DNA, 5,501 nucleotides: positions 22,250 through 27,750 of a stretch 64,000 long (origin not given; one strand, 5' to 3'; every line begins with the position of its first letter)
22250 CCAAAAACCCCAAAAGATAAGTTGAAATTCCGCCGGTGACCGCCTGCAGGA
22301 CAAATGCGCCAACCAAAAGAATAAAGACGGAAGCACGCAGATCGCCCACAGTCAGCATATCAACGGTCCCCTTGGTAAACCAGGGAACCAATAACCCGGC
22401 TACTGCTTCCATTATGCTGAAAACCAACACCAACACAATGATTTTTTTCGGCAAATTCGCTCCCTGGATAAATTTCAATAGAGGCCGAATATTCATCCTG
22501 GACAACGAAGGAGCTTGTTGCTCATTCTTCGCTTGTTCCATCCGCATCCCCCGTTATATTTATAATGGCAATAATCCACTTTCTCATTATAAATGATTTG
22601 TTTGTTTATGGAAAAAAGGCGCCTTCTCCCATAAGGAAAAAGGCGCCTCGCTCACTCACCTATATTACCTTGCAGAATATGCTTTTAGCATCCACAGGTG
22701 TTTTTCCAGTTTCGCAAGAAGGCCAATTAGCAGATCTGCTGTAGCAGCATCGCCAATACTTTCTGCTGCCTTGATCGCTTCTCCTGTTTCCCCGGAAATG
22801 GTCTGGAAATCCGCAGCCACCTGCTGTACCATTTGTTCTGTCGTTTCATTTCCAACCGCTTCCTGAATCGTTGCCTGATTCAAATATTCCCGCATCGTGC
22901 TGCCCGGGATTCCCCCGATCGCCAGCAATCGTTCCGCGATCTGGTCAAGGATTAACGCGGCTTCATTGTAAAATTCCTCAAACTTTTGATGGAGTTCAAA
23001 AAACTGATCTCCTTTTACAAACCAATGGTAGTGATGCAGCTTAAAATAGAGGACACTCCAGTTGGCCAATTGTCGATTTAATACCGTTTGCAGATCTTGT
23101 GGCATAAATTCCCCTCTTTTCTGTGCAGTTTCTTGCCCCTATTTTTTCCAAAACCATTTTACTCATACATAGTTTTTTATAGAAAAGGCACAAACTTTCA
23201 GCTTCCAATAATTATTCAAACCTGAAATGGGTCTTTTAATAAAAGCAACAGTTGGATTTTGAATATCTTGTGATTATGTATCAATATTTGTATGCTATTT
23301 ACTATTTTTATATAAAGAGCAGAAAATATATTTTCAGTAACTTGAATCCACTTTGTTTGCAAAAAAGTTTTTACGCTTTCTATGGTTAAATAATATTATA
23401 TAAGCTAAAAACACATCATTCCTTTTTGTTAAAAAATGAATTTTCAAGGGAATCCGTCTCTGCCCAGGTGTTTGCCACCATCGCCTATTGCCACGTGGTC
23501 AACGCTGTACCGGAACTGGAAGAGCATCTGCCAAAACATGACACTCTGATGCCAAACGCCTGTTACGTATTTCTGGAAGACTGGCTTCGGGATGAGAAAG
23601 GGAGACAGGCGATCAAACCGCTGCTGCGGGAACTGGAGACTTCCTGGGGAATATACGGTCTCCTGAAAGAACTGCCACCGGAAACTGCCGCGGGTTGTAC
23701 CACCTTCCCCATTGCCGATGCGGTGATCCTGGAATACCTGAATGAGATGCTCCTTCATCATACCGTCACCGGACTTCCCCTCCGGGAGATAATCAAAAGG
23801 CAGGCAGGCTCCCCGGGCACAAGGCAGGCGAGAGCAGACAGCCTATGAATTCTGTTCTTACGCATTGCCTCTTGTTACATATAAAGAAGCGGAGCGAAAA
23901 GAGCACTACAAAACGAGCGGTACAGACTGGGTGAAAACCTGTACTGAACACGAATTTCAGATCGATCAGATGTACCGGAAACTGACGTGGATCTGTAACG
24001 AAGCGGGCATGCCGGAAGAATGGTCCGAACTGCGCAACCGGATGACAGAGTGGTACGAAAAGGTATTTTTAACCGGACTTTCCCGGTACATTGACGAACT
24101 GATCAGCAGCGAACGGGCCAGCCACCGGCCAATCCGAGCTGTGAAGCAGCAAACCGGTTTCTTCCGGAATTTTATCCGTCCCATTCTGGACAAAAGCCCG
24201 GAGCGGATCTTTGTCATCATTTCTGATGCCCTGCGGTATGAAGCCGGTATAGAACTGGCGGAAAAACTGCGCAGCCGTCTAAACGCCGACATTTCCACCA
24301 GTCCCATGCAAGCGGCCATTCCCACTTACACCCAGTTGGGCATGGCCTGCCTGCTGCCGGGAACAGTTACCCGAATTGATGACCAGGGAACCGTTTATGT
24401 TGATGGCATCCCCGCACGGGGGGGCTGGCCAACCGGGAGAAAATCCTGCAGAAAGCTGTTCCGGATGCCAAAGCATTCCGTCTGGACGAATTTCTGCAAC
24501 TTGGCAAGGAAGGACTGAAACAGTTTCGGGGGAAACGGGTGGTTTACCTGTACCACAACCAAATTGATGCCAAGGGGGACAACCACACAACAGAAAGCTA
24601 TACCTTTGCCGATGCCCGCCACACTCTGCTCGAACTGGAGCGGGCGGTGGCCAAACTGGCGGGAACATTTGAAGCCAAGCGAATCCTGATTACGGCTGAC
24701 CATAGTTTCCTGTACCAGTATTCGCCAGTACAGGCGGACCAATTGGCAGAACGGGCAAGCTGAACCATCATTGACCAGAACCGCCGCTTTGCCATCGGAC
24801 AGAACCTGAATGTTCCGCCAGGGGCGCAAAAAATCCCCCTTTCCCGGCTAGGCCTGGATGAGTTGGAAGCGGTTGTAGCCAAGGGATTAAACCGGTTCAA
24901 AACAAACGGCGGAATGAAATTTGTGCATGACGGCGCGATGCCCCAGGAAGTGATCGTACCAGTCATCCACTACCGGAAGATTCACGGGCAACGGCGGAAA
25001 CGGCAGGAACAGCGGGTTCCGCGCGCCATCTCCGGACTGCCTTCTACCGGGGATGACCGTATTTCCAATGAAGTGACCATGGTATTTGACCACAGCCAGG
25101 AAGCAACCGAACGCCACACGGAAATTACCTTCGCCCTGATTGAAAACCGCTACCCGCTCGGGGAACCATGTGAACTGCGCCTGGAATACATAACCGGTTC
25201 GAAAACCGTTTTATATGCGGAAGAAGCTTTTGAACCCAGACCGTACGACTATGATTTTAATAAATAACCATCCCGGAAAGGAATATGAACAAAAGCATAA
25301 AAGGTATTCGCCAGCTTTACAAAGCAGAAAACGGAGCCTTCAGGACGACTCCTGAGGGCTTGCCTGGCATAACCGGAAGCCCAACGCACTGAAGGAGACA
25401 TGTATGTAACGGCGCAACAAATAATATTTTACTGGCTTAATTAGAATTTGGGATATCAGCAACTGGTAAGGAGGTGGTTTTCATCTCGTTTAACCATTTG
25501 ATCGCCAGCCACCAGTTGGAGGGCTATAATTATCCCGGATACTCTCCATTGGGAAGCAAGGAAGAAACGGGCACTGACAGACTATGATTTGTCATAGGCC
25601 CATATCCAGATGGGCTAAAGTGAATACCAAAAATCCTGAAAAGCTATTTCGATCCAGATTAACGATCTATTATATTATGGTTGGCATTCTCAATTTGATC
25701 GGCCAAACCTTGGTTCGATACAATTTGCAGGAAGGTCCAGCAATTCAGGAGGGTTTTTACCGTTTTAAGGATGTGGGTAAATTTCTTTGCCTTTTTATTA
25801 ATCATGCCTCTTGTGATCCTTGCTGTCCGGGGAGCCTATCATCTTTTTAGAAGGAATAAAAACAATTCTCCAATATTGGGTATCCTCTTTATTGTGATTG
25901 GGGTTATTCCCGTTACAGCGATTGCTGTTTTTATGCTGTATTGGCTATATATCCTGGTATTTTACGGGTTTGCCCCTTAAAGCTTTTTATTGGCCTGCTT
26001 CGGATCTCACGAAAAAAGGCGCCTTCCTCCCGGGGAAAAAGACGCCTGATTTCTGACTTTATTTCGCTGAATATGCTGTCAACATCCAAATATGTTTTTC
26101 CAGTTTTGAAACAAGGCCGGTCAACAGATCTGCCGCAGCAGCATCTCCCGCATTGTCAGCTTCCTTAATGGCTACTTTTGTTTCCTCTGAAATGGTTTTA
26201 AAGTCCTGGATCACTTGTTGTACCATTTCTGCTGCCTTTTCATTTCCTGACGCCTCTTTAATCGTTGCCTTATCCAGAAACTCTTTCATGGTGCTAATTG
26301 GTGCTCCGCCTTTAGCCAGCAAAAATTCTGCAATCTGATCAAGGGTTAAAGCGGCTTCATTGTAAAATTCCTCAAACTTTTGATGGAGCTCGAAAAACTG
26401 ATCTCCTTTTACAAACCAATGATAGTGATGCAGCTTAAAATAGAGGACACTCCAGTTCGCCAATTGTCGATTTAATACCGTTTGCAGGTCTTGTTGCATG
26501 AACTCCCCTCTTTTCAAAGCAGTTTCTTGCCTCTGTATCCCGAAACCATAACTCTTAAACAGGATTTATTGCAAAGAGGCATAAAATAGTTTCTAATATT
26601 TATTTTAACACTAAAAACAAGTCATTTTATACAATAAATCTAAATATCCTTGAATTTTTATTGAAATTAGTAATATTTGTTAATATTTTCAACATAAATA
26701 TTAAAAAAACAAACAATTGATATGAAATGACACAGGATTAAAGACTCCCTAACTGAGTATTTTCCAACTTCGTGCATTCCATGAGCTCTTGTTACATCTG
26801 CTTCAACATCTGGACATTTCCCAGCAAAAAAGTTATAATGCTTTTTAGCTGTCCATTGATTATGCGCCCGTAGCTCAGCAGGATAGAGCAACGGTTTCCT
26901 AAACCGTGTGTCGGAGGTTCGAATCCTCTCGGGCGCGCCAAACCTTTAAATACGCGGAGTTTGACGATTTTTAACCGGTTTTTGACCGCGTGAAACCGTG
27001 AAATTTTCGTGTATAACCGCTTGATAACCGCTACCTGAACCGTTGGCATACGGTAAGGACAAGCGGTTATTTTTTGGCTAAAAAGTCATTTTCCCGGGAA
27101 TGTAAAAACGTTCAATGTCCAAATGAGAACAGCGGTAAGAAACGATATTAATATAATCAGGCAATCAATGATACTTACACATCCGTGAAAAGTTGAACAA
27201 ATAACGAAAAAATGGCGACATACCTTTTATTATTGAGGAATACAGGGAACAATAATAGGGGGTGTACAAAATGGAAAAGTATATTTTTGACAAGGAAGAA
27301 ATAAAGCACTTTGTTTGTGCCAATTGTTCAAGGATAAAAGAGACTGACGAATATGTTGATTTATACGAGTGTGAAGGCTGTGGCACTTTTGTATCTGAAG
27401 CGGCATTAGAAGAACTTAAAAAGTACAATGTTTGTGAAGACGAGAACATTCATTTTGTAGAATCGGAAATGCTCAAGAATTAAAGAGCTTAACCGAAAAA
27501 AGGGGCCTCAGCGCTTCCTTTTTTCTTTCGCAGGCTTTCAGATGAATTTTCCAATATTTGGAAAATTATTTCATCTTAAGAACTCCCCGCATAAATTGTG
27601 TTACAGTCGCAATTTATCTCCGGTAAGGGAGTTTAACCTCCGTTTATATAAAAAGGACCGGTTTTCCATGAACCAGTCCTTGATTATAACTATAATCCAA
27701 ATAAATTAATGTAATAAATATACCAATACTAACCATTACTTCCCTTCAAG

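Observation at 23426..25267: GC-rich, multiply disrupted PglZ-like (alkaline-phosphatase superfamily) gene: remnant of a defence-type (BREX-like) or signalling phosphatase module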

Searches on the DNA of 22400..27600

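Call 57: search_rna_families(source=window, start=22400, end=27600, threshold=evalue, max_evalue=1)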
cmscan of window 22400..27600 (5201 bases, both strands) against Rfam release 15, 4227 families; matches with E-value up to 1: 2.
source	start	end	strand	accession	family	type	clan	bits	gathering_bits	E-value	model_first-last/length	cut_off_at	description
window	26864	26937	+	RF00005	tRNA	Gene; tRNA;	CL00001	66.6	29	2.1e-13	1-71/71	no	tRNA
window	22609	22723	-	RF04177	BTnc201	Gene; sRNA;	-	26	105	0.19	1-99/99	no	Bacteroides sRNA BTnc201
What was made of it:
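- Tried and rejected: Rfam on 22400-27600: only tRNA-Arg (call 57).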

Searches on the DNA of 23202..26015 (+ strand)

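Call 32: search_dna_similar(query=window:25268-26015:+, collection=plasmids, mode=distant, max_rows=10)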
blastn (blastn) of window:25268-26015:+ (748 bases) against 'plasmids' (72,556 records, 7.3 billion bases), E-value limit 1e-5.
No match.

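Call 33: search_dna_similar(query=window:23202-26015:+, collection=phages, mode=distant, max_rows=10)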
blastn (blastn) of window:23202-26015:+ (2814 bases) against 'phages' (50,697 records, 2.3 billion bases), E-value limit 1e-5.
No match.
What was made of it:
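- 25561..26015 (.): Rest of the island; no recognisable homology. Contains a 69-aa hydrophobic ORF at 25771-25980. No plasmid or phage DNA match (calls 32, 33).
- Tried and rejected: blastn of the island against plasmid and phage collections: no match (calls 32, 33).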

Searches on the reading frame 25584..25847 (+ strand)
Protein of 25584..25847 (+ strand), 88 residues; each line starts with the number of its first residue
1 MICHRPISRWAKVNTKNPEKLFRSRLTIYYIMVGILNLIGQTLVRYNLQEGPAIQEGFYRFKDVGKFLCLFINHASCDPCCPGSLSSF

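Call 31: search_protein_families(library=pfam, proteins=[window:25584-25847:+], max_evalue=0.01)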
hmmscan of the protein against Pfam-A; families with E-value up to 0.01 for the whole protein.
seq(88 aa): 0 families

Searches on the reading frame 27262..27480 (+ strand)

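Call 31: search_protein_families(library=pfam, proteins=[window:27262-27480:+], max_evalue=0.01)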
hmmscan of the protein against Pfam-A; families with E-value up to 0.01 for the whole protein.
window:27262-27480:+ (73 aa): 2 families
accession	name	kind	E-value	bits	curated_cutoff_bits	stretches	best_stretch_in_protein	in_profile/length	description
PF24439.1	DUF7558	-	0.0031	18.3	27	1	11-56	27-71/107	Family of unknown function (DUF7558)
PF22289.1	DmmA-like_C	-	0.0071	16.7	27.4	0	18-42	3-26/44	Dimethylamine monooxygenase subunit DmmA-like, C-terminal domain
